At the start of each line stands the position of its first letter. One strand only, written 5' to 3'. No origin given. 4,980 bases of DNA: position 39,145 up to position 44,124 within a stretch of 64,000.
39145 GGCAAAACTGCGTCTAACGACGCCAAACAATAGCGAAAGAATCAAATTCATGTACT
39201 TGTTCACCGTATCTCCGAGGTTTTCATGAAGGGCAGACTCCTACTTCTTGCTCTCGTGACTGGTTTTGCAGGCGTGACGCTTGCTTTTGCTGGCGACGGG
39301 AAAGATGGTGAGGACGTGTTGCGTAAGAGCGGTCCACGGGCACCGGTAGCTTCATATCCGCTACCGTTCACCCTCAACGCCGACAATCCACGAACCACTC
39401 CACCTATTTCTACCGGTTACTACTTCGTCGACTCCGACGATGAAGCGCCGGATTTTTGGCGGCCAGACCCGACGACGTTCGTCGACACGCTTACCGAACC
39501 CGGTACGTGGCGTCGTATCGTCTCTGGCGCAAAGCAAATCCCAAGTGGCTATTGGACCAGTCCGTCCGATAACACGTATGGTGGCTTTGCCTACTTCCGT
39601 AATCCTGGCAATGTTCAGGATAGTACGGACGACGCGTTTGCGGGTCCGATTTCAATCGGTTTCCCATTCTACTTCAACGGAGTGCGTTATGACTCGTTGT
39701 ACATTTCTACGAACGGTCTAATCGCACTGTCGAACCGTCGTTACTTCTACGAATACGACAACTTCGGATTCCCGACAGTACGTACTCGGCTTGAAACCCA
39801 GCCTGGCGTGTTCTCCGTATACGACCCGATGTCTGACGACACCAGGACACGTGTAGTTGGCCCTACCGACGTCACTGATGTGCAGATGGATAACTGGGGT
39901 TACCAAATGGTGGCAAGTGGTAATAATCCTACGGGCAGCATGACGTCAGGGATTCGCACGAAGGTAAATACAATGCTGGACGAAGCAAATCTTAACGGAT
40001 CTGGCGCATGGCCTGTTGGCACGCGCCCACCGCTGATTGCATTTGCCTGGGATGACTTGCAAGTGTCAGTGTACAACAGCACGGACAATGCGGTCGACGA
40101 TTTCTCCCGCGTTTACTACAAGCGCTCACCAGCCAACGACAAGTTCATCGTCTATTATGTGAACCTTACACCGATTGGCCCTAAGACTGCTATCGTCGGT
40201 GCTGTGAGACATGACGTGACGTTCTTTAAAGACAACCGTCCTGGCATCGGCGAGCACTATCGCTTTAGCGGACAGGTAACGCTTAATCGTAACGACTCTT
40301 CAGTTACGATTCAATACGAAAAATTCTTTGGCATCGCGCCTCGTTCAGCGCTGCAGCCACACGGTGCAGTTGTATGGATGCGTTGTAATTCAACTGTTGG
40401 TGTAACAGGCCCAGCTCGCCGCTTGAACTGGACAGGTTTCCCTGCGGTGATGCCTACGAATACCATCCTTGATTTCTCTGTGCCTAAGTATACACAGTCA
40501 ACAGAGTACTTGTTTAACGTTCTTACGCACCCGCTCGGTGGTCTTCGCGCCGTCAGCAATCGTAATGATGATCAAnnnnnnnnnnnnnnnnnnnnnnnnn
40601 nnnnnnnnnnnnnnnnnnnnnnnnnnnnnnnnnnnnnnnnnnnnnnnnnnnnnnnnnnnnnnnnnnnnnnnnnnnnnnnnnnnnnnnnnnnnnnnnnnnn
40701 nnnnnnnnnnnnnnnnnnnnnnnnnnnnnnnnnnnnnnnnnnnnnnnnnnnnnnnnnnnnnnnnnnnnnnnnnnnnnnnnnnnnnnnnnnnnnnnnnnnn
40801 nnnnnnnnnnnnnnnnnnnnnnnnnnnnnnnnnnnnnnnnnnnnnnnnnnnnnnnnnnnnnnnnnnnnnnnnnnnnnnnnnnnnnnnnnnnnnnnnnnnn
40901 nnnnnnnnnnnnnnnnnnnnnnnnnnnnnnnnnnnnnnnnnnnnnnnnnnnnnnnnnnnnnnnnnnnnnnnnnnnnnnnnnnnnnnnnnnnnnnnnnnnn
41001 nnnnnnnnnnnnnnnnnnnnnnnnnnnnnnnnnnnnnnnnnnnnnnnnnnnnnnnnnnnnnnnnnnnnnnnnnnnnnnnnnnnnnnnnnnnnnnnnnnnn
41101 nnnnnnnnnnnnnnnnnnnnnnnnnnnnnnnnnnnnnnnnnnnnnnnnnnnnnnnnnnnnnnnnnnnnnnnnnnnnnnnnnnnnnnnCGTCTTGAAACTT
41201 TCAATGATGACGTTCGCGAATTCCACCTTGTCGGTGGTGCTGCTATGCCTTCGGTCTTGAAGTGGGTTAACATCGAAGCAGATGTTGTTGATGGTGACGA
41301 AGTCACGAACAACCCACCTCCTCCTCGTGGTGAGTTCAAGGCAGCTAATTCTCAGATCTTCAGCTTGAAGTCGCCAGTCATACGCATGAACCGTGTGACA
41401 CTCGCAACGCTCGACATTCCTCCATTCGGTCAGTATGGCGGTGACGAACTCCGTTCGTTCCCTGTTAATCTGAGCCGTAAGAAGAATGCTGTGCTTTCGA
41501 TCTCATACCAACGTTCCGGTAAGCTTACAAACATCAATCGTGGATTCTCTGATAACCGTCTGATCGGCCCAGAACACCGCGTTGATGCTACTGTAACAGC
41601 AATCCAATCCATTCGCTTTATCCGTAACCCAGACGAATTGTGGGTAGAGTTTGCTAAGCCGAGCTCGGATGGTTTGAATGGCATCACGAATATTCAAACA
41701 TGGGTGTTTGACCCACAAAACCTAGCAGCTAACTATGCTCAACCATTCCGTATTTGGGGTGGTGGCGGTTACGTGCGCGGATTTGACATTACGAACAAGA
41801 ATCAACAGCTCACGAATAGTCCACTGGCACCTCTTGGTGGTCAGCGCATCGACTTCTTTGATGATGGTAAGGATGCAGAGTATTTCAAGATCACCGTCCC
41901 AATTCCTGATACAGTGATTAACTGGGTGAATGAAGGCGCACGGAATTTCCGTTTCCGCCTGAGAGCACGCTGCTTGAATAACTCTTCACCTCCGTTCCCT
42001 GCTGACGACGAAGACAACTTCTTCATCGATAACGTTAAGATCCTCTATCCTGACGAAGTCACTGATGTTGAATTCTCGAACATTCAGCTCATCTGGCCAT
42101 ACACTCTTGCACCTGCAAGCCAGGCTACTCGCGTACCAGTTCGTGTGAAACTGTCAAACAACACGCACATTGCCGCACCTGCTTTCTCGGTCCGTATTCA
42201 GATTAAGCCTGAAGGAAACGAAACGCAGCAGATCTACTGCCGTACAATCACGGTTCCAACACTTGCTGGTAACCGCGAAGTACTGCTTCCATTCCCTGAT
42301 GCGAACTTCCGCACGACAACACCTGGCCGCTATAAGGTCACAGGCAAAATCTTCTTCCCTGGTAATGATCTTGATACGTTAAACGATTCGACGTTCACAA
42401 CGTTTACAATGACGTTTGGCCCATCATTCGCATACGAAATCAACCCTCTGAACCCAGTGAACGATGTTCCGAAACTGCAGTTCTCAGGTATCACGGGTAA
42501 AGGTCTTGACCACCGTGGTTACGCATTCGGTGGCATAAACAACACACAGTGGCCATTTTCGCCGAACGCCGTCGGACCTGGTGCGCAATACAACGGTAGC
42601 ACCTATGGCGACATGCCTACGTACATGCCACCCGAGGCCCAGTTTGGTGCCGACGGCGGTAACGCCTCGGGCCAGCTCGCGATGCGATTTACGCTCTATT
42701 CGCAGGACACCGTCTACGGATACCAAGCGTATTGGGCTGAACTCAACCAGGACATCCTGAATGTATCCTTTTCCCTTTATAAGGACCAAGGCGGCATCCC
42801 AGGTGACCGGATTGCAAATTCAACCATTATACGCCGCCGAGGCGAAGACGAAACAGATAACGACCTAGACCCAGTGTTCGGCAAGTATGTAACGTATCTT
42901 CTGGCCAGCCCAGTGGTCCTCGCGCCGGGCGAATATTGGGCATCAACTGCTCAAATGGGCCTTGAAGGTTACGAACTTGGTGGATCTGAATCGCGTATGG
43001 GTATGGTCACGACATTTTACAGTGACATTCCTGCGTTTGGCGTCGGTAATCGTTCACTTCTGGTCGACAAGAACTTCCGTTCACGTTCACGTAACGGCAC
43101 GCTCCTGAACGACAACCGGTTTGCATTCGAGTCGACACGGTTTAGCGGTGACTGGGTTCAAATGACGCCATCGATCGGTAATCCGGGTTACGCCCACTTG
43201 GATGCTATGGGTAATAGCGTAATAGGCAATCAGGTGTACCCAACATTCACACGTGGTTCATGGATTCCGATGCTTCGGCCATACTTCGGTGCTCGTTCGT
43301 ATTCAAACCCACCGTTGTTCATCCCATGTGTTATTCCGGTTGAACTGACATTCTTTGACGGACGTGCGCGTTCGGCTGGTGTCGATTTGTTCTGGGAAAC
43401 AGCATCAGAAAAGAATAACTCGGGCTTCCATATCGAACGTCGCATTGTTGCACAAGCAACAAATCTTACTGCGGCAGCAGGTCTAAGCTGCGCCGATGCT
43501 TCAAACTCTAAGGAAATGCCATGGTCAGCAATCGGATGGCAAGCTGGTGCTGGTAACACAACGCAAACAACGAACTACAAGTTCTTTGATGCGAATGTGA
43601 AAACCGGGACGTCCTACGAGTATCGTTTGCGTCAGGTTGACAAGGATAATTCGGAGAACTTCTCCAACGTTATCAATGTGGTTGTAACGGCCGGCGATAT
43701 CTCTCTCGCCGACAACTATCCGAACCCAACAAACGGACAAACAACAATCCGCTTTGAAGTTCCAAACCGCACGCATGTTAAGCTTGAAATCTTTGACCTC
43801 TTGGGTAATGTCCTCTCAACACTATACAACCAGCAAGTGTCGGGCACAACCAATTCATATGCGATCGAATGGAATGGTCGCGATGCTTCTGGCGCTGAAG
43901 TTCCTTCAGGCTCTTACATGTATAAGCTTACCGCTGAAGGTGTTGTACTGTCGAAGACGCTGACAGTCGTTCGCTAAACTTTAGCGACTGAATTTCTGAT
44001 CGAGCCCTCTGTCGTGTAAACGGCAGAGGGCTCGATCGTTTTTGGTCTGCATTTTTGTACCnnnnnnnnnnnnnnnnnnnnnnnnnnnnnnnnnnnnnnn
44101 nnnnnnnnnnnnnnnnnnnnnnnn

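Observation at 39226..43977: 1583-aa T9SS cargo protein with no identifiable domain, flanked by a strong terminator and a long leader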

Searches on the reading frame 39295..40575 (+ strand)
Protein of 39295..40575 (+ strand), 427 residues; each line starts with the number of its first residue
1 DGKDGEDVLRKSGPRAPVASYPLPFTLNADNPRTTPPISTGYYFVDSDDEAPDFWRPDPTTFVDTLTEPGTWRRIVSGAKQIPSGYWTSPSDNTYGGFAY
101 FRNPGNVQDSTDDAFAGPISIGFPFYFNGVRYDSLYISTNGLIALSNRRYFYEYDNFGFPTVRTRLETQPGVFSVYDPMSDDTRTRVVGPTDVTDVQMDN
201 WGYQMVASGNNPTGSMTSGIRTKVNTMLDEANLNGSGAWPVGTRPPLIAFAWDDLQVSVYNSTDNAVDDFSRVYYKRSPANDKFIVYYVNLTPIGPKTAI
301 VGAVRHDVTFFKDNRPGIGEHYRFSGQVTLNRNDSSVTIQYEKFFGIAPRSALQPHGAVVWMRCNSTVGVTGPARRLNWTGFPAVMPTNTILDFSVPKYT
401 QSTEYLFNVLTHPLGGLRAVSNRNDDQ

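Call 43: search_protein_families(library=pfam, proteins=[window:39295-40575:+], max_evalue=10)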
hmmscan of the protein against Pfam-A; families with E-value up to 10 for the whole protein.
window:39295-40575:+ (427 aa): 0 families

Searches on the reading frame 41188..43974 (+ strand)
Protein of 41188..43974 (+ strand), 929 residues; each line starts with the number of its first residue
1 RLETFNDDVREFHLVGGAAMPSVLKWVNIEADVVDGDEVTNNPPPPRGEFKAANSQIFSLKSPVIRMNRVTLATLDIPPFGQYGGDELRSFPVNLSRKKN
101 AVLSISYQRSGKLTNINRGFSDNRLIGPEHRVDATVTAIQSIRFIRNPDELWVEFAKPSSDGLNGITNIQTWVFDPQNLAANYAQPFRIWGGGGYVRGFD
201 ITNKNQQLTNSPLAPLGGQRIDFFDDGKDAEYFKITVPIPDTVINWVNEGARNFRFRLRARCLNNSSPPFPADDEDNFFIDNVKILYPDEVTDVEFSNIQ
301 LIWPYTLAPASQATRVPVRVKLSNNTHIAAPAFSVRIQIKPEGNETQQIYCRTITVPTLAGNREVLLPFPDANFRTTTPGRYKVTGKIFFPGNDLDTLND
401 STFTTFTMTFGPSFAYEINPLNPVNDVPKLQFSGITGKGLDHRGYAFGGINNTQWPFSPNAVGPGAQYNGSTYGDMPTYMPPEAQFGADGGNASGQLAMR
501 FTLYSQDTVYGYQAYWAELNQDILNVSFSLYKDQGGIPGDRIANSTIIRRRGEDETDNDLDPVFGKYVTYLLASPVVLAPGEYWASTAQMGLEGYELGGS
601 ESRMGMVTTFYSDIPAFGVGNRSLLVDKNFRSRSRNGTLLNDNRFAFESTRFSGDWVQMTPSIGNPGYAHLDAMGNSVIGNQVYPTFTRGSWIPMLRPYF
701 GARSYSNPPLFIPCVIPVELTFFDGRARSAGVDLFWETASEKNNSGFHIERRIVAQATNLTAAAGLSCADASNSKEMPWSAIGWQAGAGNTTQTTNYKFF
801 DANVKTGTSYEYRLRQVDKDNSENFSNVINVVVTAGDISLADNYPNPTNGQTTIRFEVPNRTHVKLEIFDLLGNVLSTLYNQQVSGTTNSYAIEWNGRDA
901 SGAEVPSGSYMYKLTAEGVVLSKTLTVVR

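Call 38: predict_structure(alignment_id=A5)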
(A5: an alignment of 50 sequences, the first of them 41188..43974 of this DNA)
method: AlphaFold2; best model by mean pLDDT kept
length: 929 residues; sequences in the alignment: 50
mean_pLDDT: 82.3   pTM: 0.71
mean pLDDT of the five models: 82.3, 82.2, 80.5, 78.6, 76.6
residues with pLDDT >= 90: 311; 70-90: 483; 50-70: 84; < 50: 51
segments of 3 or more residues with pLDDT < 50: 138-143, 450-454, 456-473, 616-618, 757-774
pLDDT, mean of each block of 10 residues (from residue 1): 89 91 93 93 89 92 93 78 88 87 91 64 72 62 65 92 79 90 92 89 88 85 88 89 86 92 78 82 84 87 91 91 83 87 87 82 84 89 90 78 92 92 88 84 64 46 46 52 73 83 94 93 91 93 94 87 93 95 93 81 85 57 87 85 90 88 79 69 74 93 85 65 78 84 86 59 35 60 88 85 82 83 72 73 75 86 90 89 76 88 87 88 85
secondary structure, 60 per line:
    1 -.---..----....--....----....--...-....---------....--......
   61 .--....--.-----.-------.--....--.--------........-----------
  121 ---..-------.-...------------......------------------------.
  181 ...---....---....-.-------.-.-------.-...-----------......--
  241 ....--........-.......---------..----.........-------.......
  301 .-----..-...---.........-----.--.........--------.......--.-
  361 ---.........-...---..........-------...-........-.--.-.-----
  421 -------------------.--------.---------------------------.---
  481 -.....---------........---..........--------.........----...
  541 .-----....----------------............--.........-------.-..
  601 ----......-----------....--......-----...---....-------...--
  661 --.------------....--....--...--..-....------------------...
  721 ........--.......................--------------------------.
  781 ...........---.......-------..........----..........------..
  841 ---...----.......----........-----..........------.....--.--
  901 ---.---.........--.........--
elements in order (helices of 4 or more, strands of 3 or more residues): E12-15 E18-21 E26-29 E32-34 H36-39 E49-52 E55-61 E64-67 E87-90 E102-109 E150-155 E187-190 E194-197 E219-221 E233-238 H241-244 H247-253 E256-262 E278-286 E294-301 E316-324 E333-341 E350-356 E364-372 E380-389 E401-408 H482-486 E496-503 E507-516 E525-533 E538-541 E547-550 E567-578 E581-589 E605-610 E622-625 E631-633 E639-641 E645-648 E656-658 E676-679 E682-685 E688-690 E696-699 E718-728 E731-753 E780-791 E795-801 E809-818 E823-832 E844-846 E851-857 E862-869 E875-884 E891-895 E908-916 E919-927

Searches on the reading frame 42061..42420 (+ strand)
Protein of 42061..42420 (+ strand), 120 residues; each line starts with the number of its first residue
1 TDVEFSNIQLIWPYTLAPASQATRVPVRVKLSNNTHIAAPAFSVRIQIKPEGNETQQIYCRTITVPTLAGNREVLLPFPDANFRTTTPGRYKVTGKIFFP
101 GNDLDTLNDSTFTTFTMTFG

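Call 43: search_protein_families(library=pfam, proteins=[window:42061-42420:+], max_evalue=10)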
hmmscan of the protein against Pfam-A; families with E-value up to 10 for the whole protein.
window:42061-42420:+ (120 aa): 3 families
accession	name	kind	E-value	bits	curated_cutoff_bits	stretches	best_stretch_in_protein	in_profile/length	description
PF11797.14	WxLIP_HBD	-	0.06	13.7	28.9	1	18-97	36-113/138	WxL Interacting Protein, host binding domain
PF07705.17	CARDB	-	0.1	13.2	22.7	1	17-77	13-66/101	CARDB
PF12754.13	Get5_N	-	0.2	12.3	29.1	1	7-65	26-82/151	Get5, N-terminal domain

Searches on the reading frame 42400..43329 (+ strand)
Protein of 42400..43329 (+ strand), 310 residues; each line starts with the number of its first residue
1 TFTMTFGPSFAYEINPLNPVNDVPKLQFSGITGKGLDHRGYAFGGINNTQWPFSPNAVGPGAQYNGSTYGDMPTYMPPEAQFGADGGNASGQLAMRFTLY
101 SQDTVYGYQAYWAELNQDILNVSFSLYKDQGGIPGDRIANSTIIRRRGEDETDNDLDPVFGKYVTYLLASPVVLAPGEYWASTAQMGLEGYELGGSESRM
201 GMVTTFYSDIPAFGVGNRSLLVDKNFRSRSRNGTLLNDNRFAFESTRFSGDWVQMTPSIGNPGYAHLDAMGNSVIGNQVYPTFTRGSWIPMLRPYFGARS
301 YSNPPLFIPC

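Call 43: search_protein_families(library=pfam, proteins=[window:42400-43329:+], max_evalue=10)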
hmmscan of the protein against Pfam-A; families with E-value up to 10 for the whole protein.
window:42400-43329:+ (310 aa): 0 families
